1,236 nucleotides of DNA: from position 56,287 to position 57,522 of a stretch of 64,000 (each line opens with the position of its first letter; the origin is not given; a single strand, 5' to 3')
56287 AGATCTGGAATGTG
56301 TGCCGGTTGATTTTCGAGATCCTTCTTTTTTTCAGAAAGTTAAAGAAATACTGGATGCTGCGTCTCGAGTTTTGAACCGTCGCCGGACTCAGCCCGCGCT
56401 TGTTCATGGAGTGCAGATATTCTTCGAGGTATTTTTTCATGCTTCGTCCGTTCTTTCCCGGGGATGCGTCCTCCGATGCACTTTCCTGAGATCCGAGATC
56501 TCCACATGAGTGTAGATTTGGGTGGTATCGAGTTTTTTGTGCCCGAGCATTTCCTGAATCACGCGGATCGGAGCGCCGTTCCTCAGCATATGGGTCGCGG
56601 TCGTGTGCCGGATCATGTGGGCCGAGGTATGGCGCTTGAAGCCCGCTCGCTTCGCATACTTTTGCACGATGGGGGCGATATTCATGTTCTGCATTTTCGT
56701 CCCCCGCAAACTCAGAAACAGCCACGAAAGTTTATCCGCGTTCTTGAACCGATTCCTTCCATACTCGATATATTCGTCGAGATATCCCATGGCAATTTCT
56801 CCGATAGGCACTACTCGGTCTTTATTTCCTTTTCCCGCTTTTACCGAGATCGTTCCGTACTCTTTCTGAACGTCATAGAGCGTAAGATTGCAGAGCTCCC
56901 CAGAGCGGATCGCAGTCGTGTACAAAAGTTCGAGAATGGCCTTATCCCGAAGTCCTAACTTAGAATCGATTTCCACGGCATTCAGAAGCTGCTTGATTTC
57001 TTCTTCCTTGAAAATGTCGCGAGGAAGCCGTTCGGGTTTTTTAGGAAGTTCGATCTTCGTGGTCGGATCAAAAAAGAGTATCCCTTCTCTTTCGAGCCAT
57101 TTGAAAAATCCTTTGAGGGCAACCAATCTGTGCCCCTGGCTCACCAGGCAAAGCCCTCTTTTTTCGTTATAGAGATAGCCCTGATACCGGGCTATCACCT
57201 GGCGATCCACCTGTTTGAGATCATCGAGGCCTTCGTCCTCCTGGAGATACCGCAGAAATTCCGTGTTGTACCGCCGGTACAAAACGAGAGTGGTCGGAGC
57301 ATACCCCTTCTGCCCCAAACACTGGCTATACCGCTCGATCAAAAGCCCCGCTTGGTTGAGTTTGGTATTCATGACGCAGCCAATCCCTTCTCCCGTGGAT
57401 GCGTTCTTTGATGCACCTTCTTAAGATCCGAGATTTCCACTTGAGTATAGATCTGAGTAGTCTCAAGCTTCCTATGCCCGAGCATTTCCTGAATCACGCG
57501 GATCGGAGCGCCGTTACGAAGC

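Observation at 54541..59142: Five abutting tyrosine-recombinase genes (3 of one subfamily including a truncated copy, plus 2 of another) next to primase and AlpA: an expanded recombinase-in-trio-like array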

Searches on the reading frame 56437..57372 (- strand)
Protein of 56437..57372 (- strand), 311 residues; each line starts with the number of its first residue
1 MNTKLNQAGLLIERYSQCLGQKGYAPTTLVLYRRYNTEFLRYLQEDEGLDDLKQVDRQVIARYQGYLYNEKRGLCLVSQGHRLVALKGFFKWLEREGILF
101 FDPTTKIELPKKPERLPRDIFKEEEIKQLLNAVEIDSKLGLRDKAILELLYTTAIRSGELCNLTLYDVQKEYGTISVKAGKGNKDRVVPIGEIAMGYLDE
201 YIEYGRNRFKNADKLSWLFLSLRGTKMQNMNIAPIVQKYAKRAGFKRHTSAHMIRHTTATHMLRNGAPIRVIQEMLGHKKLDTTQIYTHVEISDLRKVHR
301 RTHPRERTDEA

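Call 4: search_protein_families(library=pfam, proteins=[window:56437-57372:-], max_evalue=0.01)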
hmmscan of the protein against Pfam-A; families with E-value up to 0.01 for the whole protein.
window:56437-57372:- (311 aa): 4 families
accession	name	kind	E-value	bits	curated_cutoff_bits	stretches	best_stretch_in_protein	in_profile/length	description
PF00589.27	Phage_integrase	-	1.3e-46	158.9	27.1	1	121-291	3-169/172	Phage integrase family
PF02899.23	Phage_int_SAM_1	-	1.3e-08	35.5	22.3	1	12-97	1-83/83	Phage integrase, N-terminal SAM-like domain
PF13495.12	Phage_int_SAM_4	-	4.3e-06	27.5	27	1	11-95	1-80/85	Phage integrase, N-terminal SAM-like domain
PF13102.12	Phage_int_SAM_5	-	0.0022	18.8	22.3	0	15-106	9-97/98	Phage integrase SAM-like domain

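Call 9: find_encoding_contigs(protein=window:56437-57372:-, flank=10000, max_places=10)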
Protein window:56437-57372:- (311 aa): 5 contigs read that carry it; 3 places shown.
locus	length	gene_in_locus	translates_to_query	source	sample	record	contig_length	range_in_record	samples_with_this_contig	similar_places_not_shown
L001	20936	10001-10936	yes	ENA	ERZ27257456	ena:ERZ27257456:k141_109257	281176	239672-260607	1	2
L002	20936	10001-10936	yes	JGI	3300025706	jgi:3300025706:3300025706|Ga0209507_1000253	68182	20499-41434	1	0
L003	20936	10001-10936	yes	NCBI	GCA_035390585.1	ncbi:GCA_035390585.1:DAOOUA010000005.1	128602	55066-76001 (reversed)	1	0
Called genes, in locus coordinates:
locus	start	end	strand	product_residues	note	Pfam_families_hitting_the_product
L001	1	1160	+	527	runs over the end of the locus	PF00535:Glycos_transf_2 (faint), PF13641:Glyco_tranf_2_3, PF13506:Glyco_transf_21, PF13632:Glyco_trans_2_3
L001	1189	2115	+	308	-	PF25973:BSH_CzcB (weak)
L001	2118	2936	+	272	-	PF00483:NTP_transferase, PF01128:IspD (weak), PF12804:NTP_transf_3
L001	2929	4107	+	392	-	PF17761:DUF1016_N, PF06250:YhcG_C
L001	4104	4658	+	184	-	-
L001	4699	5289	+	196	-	PF03425:CBM_11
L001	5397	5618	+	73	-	-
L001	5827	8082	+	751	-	PF27228:MTBMA_p00010_2nd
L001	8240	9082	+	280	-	PF00589:Phage_integrase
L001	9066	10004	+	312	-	PF13102:Phage_int_SAM_5 (weak), PF02899:Phage_int_SAM_1, PF00589:Phage_integrase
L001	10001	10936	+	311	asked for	PF02899:Phage_int_SAM_1, PF13495:Phage_int_SAM_4 (faint), PF00589:Phage_integrase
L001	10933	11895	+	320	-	PF02899:Phage_int_SAM_1 (weak), PF13495:Phage_int_SAM_4 (weak), PF00589:Phage_integrase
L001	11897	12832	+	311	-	PF02899:Phage_int_SAM_1, PF13102:Phage_int_SAM_5 (weak), PF13495:Phage_int_SAM_4 (faint), PF00589:Phage_integrase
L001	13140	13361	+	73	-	-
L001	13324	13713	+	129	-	PF00072:Response_reg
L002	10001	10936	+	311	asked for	PF02899:Phage_int_SAM_1, PF13495:Phage_int_SAM_4 (faint), PF00589:Phage_integrase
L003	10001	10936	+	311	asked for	PF02899:Phage_int_SAM_1, PF13495:Phage_int_SAM_4 (faint), PF00589:Phage_integrase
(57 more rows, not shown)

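Call 10: find_homologous_proteins(query=window:56437-57372:-)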
Query window:56437-57372:- (311 aa): 7281 proteins with E <= 0.001 among 8000 candidates; the best 120 are listed.
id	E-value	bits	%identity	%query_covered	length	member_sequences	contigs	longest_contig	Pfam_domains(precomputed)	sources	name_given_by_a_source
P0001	3.6e-206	701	100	100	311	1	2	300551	PF13495.13,PF00589.28,PF02899.24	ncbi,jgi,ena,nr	ncbi:MAG TPA: tyrosine-type recombinase/integrase [Candidatus Omnitrophota bacterium]|nr:tyrosine-ty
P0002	8.2e-180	614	87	100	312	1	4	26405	PF13495.13,PF00589.28,PF02899.24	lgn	-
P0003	8.1e-156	536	77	99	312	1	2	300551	PF13102.13,PF00589.28,PF02899.24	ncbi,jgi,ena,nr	ncbi:MAG TPA: tyrosine-type recombinase/integrase [Candidatus Omnitrophota bacterium]|nr:tyrosine-ty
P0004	2.8e-153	527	78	98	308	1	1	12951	PF13495.13,PF00589.28,PF02899.24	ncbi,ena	-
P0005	4.7e-153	527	74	98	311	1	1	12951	PF13495.13,PF13102.13,PF00589.28,PF02899.24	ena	-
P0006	6.7e-153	526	75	99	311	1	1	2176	PF13495.13,PF13102.13,PF00589.28,PF02899.24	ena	-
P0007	7.4e-153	526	76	98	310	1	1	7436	PF13495.13,PF00589.28,PF02899.24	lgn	-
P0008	5.0e-150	517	74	99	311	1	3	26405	PF13495.13,PF13102.13,PF00589.28,PF02899.24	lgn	-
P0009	1.5e-147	508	71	99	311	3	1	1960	PF13102.13,PF00589.28,PF02899.24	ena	-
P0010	2.0e-147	508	73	99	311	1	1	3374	PF13495.13,PF13102.13,PF00589.28,PF02899.24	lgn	-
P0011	2.1e-132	459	64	99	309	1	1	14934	PF13495.13,PF13102.13,PF00589.28,PF02899.24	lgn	-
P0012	1.5e-131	456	64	99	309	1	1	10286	PF13495.13,PF13102.13,PF00589.28,PF02899.24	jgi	-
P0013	2.5e-121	422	72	81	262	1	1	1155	PF00589.28,PF22823.3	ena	-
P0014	2.4e-117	409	77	74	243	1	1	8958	PF00589.28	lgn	-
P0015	7.5e-111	388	57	98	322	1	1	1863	PF13495.13,PF00589.28,PF02899.24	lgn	-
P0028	1.9e-78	282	49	99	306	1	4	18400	PF13495.13,PF18644.8,PF00589.28,PF02899.24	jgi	jgi:integrase/recombinase XerD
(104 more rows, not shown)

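Call 11: find_encoding_contigs(protein=P0002, flank=10000, max_places=4)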
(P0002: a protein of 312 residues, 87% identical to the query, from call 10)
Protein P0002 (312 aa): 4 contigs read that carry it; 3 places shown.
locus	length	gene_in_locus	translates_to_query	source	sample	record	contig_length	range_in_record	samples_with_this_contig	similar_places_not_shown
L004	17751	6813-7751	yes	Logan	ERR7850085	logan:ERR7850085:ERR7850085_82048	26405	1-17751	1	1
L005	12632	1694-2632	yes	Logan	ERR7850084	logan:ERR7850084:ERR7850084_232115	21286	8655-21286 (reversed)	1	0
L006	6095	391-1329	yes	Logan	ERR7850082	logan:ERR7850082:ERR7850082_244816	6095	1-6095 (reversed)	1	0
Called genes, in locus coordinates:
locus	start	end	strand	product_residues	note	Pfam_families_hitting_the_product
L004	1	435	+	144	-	?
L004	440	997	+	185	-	-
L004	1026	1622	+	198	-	PF03425:CBM_11 (weak)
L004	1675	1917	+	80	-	-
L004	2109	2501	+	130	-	-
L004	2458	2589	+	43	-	-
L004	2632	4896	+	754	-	PF27228:MTBMA_p00010_2nd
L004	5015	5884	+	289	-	PF00589:Phage_integrase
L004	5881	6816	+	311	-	PF13102:Phage_int_SAM_5 (weak), PF02899:Phage_int_SAM_1, PF13495:Phage_int_SAM_4 (weak), PF00589:Phage_integrase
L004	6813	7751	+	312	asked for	PF02899:Phage_int_SAM_1, PF13495:Phage_int_SAM_4 (weak), PF00589:Phage_integrase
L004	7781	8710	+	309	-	PF13495:Phage_int_SAM_4 (faint), PF00589:Phage_integrase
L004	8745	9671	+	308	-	PF02899:Phage_int_SAM_1 (weak), PF00589:Phage_integrase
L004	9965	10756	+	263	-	PF00072:Response_reg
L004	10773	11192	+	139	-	PF23198:PDE8A_N (weak), PF00072:Response_reg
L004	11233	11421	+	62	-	PF12728:HTH_17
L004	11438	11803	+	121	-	PF00072:Response_reg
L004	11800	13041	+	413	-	PF00109:ketoacyl-synt, PF00108:Thiolase_N (faint), PF02801:Ketoacyl-synt_C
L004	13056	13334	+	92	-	PF00550:PP-binding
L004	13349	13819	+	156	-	PF13279:4HBT_2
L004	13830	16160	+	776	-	PF16927:HisKA_7TM, PF02518:HATPase_c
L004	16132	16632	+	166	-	-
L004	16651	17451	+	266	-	PF00072:Response_reg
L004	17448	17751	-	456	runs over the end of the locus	PF13443:HTH_26 (faint)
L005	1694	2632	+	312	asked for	PF02899:Phage_int_SAM_1, PF13495:Phage_int_SAM_4 (weak), PF00589:Phage_integrase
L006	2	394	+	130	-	?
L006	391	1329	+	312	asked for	PF02899:Phage_int_SAM_1, PF13495:Phage_int_SAM_4 (weak), PF00589:Phage_integrase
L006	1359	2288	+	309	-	PF13495:Phage_int_SAM_4 (faint), PF00589:Phage_integrase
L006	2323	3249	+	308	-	PF02899:Phage_int_SAM_1 (weak), PF00589:Phage_integrase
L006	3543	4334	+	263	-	PF00072:Response_reg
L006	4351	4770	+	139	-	PF23198:PDE8A_N (weak), PF00072:Response_reg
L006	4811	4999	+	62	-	PF12728:HTH_17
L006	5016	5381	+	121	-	PF00072:Response_reg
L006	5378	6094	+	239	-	?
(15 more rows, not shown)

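Call 12: find_encoding_contigs(protein=P0004, flank=10000, max_places=3)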
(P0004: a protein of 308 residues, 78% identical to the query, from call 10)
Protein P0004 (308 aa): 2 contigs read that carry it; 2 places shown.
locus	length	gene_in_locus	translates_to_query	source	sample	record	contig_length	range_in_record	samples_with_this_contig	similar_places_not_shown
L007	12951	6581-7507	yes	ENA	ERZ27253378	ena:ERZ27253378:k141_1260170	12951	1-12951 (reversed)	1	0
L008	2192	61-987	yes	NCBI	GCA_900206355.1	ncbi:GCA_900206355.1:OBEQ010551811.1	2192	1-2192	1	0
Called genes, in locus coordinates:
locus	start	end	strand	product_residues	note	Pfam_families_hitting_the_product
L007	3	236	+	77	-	?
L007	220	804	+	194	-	-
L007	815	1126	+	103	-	-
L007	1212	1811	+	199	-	PF03425:CBM_11 (weak)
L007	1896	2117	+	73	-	-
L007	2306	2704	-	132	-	PF12844:HTH_19, PF01381:HTH_3, PF13443:HTH_26 (weak), PF00376:MerR (faint)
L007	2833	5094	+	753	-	PF27228:MTBMA_p00010_2nd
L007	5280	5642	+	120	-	PF02899:Phage_int_SAM_1 (weak), PF13102:Phage_int_SAM_5, PF13495:Phage_int_SAM_4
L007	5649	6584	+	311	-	PF13102:Phage_int_SAM_5 (weak), PF02899:Phage_int_SAM_1, PF13495:Phage_int_SAM_4 (weak), PF00589:Phage_integrase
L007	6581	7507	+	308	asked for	PF02899:Phage_int_SAM_1, PF13495:Phage_int_SAM_4 (weak), PF00589:Phage_integrase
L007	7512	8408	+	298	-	PF02899:Phage_int_SAM_1, PF13102:Phage_int_SAM_5 (weak), PF00589:Phage_integrase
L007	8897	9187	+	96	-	-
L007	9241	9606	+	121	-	PF00072:Response_reg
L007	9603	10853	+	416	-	PF00109:ketoacyl-synt, PF00108:Thiolase_N (weak), PF02801:Ketoacyl-synt_C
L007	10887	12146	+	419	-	PF00109:ketoacyl-synt, PF02801:Ketoacyl-synt_C (weak)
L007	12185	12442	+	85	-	PF00550:PP-binding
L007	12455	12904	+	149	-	PF07977:FabA, PF22818:ApeI-like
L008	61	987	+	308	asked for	PF02899:Phage_int_SAM_1, PF13495:Phage_int_SAM_4 (weak), PF00589:Phage_integrase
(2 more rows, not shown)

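Call 13: find_encoding_contigs(protein=P0011, flank=10000, max_places=3)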
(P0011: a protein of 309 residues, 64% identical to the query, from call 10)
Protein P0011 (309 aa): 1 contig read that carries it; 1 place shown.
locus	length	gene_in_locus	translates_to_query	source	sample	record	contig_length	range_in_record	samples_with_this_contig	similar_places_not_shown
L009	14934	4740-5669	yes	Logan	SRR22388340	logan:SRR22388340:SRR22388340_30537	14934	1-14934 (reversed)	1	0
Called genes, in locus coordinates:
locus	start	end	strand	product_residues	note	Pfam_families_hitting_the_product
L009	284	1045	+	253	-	PF13814:Replic_Relax (weak)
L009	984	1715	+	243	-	-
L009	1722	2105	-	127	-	PF12844:HTH_19, PF13560:HTH_31 (weak), PF01381:HTH_3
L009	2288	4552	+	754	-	PF27228:MTBMA_p00010_2nd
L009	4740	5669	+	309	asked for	PF13102:Phage_int_SAM_5 (weak), PF02899:Phage_int_SAM_1, PF13495:Phage_int_SAM_4 (weak), PF00589:Phage_integrase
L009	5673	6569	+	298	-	PF00589:Phage_integrase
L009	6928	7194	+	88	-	-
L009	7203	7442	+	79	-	PF00550:PP-binding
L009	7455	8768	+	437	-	PF20434:BD-FAE (weak), PF00561:Abhydrolase_1, PF12146:Hydrolase_4, PF12697:Abhydrolase_6 (weak), PF00326:Peptidase_S9, PF02129:Peptidase_S15 (weak), PF00072:Response_reg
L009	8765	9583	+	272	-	PF12147:Methyltransf_20, PF13489:Methyltransf_23 (weak), PF13847:Methyltransf_31, PF13649:Methyltransf_25 (weak)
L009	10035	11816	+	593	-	PF01590:GAF (weak), PF13185:GAF_2, PF13492:GAF_3, PF02518:HATPase_c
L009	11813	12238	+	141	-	PF00072:Response_reg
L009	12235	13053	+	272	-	PF00072:Response_reg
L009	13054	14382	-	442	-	PF01381:HTH_3, PF12844:HTH_19 (weak), PF13443:HTH_26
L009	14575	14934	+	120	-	?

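Call 14: find_encoding_contigs(protein=P0012, flank=10000, max_places=3)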
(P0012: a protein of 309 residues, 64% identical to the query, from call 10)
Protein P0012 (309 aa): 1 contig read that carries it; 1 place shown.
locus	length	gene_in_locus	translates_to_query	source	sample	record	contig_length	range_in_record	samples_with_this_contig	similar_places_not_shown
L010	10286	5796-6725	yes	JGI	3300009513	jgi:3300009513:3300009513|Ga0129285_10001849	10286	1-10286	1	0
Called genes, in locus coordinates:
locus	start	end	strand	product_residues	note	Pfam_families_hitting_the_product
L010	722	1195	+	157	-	-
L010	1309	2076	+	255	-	-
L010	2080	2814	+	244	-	-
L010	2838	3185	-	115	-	PF12844:HTH_19, PF13560:HTH_31 (weak), PF01381:HTH_3, PF00376:MerR (weak)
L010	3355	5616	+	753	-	PF27228:MTBMA_p00010_2nd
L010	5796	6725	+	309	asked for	PF13102:Phage_int_SAM_5 (weak), PF02899:Phage_int_SAM_1, PF13495:Phage_int_SAM_4 (weak), PF00589:Phage_integrase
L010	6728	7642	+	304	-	PF02899:Phage_int_SAM_1 (weak), PF00589:Phage_integrase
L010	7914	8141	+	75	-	PF00550:PP-binding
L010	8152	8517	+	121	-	PF00072:Response_reg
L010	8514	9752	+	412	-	PF00109:ketoacyl-synt, PF00108:Thiolase_N (weak), PF02801:Ketoacyl-synt_C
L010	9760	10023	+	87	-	PF00550:PP-binding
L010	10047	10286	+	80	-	?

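Call 16: search_protein_families(library=ncbifam, proteins=[window:56437-57372:-], max_evalue=0.01)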
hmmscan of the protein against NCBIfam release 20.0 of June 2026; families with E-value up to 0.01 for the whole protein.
window:56437-57372:- (311 aa): 12 families
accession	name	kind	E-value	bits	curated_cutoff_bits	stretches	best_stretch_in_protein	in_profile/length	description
NF002331.0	PRK01287.1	subfamily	7.9e-87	291.6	371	1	11-309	29-331/365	site-specific tyrosine recombinase XerC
NF001399.0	PRK00283.1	subfamily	2.2e-79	266.8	279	1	12-306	9-299/300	tyrosine recombinase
TIGR02225.1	recomb_XerD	equivalog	6.9e-78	261.9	329.6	1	17-306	5-290/290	site-specific tyrosine recombinase XerD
TIGR02224.1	recomb_XerC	equivalog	1.2e-75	254.6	335.15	1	19-307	7-294/295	tyrosine recombinase XerC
NF040815.2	recomb_XerA_Arch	equivalog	2.4e-62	210.9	220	1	13-298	1-262/263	site-specific tyrosine recombinase/integron integrase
TIGR02249.1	integrase_gron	subfamily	2.3e-32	112.6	265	2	226-291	236-301/315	integron integrase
NF003462.0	PRK05084.1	equivalog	5.9e-31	107.5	267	1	142-301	196-355/360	tyrosine recombinase XerS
NF007371.0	PRK09871.1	subfamily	6.1e-18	65.1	222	1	122-295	8-179/198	tyrosine-type DNA invertase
NF011946.0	PRK15417.1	equivalog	1.4e-17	63.9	435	2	228-291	253-316/337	integron integrase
NF007370.0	PRK09870.1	subfamily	1.5e-15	57.4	221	1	118-307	10-196/200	tyrosine-type DNA invertase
NF040693.1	recomb_GmtY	equivalog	1.7e-06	27.6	340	1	194-297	329-439/441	gamma-mobile-trio recombinase GmtY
NF041502.1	integrase_1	equivalog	9.1e-06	24.7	350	1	228-290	298-360/484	site-specific integrase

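Call 57: search_solved_structures(query=window:56437-57372:-, max_evalue=1e-10)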
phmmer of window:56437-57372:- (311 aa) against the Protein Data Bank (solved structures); distinct sequences matched with E-value up to 1e-10: 7.
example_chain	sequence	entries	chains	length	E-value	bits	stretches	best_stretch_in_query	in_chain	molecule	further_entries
1a0p_A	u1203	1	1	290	2.6e-50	174.4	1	21-300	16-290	SITE-SPECIFIC RECOMBINASE XERD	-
5dcf_A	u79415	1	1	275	2.7e-43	151.3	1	122-306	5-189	Tyrosine recombinase XerD,DNA translocase FtsK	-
4a8e_A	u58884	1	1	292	6.6e-41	143.5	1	13-300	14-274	PROBABLE TYROSINE RECOMBINASE XERC-LIKE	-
5hxy_A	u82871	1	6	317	9.5e-38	133.1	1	27-305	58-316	Tyrosine recombinase XerA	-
9i5v_14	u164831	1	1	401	2.7e-31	111.9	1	73-310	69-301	Ribosome-associated translation inhibitor RaiA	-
2a3v_A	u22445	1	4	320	4e-19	72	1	230-290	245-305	site-specific recombinase IntI4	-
5jjv_A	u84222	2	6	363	2.2e-18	69.5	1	18-294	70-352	Tyrosine recombinase XerH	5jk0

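Call 58: find_encoding_contigs(protein=P0028, flank=8000, max_places=2)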
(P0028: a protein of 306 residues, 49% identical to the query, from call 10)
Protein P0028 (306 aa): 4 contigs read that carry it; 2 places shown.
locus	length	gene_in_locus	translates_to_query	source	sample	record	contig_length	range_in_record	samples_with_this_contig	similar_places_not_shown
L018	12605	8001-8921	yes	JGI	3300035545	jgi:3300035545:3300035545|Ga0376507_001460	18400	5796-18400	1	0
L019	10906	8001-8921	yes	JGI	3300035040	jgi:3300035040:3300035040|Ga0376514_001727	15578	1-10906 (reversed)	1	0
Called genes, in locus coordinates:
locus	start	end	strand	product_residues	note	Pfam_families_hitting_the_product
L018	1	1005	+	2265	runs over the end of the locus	?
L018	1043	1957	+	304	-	PF07676:PD40 (faint), PF26549:Tricorn_N (faint), PF26550:Tricorn_2nd (faint), PF00930:DPPIV_N (faint)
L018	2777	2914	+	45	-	-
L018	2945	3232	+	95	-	-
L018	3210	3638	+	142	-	PF01850:PIN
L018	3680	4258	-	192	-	-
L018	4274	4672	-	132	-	PF13560:HTH_31, PF12844:HTH_19, PF13443:HTH_26 (weak), PF01381:HTH_3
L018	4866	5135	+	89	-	-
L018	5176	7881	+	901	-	PF01807:Zn_ribbon_DnaG, PF08275:DNAG_N (weak), PF13155:Toprim_2, PF13362:Toprim_3 (weak), PF13662:Toprim_4, PF27228:MTBMA_p00010_2nd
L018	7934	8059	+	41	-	-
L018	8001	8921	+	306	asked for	PF18644:Phage_int_SAM_6 (weak), PF02899:Phage_int_SAM_1 (weak), PF13495:Phage_int_SAM_4, PF00589:Phage_integrase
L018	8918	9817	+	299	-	PF02899:Phage_int_SAM_1, PF13495:Phage_int_SAM_4 (faint), PF22823:MrpR_C_cat (faint), PF00589:Phage_integrase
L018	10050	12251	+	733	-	-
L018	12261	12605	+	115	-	?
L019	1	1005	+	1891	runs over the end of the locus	?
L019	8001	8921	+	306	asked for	PF18644:Phage_int_SAM_6 (weak), PF02899:Phage_int_SAM_1 (weak), PF13495:Phage_int_SAM_4, PF00589:Phage_integrase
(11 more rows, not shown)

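Call 59: find_encoding_contigs(protein=P0007, flank=8000, max_places=2)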
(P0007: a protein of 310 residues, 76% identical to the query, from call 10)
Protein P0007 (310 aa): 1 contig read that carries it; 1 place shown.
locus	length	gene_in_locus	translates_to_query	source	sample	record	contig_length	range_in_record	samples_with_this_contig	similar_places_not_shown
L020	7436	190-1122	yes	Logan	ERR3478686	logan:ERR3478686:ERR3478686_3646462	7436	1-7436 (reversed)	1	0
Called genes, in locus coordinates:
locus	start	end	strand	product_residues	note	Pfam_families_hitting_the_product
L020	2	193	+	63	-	?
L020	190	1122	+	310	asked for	PF02899:Phage_int_SAM_1, PF13495:Phage_int_SAM_4 (weak), PF00589:Phage_integrase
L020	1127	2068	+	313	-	PF02899:Phage_int_SAM_1 (weak), PF00589:Phage_integrase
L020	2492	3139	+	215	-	-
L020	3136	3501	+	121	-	PF00072:Response_reg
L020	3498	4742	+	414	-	PF00109:ketoacyl-synt, PF00108:Thiolase_N, PF02801:Ketoacyl-synt_C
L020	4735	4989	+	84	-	PF00550:PP-binding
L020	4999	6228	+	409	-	-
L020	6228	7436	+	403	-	?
